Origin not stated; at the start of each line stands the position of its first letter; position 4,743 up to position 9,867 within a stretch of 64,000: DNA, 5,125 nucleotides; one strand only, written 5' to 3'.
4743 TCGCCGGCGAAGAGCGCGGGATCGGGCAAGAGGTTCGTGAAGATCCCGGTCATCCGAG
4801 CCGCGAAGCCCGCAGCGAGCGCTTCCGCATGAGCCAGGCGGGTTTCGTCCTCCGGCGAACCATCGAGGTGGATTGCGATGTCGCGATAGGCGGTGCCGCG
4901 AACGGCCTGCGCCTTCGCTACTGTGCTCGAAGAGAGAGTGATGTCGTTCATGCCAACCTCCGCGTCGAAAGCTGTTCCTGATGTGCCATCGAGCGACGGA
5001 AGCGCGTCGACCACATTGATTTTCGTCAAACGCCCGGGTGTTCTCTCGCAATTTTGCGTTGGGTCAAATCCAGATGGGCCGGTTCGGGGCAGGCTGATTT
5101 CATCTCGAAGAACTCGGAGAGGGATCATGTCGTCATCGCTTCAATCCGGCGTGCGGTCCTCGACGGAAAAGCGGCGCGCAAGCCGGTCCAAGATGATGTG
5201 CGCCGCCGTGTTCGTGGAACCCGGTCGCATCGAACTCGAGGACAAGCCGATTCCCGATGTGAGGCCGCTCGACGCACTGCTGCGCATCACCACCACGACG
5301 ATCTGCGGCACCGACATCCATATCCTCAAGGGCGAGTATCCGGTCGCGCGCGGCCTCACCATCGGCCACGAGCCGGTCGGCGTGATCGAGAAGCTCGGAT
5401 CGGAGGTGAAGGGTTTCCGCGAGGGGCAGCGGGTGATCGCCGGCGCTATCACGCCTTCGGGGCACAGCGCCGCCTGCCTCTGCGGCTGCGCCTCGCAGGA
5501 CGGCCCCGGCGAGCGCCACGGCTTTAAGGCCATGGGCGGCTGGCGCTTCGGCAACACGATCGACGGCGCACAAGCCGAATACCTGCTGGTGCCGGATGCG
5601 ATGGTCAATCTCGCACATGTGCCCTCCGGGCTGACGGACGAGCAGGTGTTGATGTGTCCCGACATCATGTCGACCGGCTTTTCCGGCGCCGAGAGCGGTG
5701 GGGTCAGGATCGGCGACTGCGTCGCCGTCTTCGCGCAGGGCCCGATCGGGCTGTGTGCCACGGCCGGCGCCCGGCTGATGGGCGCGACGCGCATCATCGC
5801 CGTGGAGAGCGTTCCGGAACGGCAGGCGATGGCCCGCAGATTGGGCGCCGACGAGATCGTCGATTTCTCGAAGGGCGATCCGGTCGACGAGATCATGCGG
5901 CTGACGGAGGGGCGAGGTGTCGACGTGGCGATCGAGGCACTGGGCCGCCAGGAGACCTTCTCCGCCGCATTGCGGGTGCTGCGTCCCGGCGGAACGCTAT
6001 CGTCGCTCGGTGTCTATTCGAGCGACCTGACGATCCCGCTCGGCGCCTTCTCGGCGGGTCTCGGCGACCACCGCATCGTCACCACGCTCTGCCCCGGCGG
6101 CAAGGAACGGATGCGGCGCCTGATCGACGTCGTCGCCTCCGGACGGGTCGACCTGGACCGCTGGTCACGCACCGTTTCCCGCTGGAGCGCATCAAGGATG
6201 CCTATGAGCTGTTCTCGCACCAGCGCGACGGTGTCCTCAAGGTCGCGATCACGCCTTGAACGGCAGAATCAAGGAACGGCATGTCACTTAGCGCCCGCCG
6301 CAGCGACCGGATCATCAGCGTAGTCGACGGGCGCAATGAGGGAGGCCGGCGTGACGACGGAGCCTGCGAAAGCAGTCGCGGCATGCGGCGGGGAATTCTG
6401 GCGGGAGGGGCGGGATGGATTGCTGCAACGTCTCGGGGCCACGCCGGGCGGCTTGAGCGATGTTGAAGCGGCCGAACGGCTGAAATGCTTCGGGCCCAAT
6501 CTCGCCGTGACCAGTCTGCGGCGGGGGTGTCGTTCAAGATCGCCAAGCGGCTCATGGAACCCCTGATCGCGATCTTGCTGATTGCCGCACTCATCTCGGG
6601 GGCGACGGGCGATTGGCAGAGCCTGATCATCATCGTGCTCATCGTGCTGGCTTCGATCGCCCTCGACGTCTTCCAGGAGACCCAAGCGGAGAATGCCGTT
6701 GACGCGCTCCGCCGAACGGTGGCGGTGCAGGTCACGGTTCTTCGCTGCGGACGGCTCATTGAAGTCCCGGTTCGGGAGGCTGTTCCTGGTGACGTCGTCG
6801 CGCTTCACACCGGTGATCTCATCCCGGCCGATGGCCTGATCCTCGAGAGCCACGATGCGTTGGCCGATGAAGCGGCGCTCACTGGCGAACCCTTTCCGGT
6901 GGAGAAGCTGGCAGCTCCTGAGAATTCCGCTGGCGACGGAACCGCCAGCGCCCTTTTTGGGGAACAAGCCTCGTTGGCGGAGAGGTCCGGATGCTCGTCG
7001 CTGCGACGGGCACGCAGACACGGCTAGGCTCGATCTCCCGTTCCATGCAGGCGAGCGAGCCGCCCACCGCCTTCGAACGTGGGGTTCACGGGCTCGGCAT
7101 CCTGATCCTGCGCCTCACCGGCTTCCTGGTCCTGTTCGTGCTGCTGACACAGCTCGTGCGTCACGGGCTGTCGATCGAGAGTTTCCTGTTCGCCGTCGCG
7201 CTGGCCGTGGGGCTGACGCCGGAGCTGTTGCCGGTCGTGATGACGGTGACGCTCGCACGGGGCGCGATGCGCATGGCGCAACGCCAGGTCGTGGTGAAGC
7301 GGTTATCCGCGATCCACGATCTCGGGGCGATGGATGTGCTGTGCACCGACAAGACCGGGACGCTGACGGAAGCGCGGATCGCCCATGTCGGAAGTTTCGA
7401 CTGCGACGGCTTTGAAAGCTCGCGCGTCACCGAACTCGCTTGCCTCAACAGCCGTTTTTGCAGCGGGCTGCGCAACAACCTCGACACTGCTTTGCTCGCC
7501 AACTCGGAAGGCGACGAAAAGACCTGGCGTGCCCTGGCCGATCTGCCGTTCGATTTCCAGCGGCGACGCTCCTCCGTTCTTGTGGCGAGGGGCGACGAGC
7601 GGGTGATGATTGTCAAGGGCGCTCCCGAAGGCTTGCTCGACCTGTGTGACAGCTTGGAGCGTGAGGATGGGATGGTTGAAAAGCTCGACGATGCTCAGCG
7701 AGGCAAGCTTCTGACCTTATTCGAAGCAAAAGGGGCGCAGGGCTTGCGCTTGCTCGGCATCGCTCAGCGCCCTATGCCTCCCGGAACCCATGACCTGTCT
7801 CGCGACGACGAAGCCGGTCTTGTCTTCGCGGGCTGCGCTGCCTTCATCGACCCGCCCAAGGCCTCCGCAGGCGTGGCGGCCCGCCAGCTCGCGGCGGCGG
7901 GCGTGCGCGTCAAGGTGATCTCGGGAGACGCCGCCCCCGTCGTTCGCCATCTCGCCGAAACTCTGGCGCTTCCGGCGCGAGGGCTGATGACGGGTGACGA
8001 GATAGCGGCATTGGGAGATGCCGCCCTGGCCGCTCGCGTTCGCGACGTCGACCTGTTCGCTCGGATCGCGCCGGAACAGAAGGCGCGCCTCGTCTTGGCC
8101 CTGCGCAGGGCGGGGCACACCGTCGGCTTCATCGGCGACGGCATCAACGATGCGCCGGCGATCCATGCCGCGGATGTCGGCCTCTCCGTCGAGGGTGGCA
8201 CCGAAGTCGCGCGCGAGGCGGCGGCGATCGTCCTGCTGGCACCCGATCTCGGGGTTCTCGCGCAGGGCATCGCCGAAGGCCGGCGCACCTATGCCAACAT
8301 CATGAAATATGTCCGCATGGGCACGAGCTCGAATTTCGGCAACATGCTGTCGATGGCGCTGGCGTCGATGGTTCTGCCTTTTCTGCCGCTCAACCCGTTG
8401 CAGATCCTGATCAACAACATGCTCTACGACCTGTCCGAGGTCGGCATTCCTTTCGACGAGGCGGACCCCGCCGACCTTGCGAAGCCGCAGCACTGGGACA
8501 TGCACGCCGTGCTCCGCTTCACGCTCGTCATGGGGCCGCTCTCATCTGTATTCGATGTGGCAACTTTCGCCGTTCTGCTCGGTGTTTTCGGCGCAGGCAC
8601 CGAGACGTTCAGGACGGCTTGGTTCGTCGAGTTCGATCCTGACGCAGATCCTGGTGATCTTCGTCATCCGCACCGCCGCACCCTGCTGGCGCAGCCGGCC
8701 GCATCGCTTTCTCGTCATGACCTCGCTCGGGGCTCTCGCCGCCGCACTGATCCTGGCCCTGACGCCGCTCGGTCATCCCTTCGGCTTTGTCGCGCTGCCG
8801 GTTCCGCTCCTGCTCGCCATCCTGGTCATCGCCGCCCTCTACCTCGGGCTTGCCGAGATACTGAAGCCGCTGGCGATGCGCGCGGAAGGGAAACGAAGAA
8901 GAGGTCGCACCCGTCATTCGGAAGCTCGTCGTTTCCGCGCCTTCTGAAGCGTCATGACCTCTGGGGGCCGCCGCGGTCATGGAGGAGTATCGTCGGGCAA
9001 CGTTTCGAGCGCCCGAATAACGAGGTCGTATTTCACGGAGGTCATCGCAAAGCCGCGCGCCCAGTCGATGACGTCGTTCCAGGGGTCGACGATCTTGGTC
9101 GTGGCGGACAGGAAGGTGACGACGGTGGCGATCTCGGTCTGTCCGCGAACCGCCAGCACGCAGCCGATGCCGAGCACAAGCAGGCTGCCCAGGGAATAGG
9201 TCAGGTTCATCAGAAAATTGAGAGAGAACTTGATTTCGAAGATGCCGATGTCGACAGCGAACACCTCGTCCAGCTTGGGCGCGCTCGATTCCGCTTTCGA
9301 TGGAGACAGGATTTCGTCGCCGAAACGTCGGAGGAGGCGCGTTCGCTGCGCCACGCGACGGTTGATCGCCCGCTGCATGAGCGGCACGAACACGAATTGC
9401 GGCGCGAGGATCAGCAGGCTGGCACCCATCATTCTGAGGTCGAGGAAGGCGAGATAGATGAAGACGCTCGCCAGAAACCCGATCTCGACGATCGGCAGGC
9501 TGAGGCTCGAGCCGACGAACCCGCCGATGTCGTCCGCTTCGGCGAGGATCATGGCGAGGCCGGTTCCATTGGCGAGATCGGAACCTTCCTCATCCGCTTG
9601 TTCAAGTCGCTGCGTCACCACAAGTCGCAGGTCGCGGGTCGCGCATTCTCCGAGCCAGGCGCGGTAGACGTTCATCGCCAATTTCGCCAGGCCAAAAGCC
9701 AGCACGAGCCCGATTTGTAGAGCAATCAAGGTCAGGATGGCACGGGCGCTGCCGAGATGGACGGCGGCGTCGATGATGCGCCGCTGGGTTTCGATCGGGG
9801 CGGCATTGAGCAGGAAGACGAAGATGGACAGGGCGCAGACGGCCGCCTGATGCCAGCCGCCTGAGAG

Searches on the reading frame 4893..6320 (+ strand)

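Call 50: search_protein_families(library=pfam, proteins=[window:4893-6320:+], max_evalue=0.00001)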
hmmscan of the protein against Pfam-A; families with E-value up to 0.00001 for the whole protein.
window:4893-6320:+ (476 aa): 3 families
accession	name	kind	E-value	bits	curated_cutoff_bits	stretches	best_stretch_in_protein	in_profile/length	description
PF00107.32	ADH_zinc_N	-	1e-28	100.3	31.8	1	284-415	1-128/129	Zinc-binding dehydrogenase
PF08240.17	ADH_N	-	4.8e-20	72.2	23.5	1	126-238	3-99/104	Alcohol dehydrogenase GroES-like domain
PF13602.12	ADH_zinc_N_2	-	3.5e-09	38.1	27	1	317-420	1-104/134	Zinc-binding dehydrogenase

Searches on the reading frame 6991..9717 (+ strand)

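Call 50: search_protein_families(library=pfam, proteins=[window:6991-9717:+], max_evalue=0.00001)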
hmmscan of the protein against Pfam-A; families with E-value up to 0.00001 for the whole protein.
window:6991-9717:+ (909 aa): 4 families
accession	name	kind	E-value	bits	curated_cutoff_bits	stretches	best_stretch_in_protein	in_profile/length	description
PF00122.25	E1-E2_ATPase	-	1.2e-13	51.5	28.1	1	3-98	85-181/181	E1-E2 ATPase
PF00689.26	Cation_ATPase_C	-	2.5e-09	37.6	27.3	1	464-547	1-91/175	Cation transporting ATPase, C-terminus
PF13246.12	Cation_ATPase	-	5.8e-07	29.9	21.7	1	170-221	37-90/91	Cation transport ATPase (P-type)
PF00702.32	Hydrolase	-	4.8e-06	27.5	26.4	1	283-395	91-191/191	haloacid dehalogenase-like hydrolase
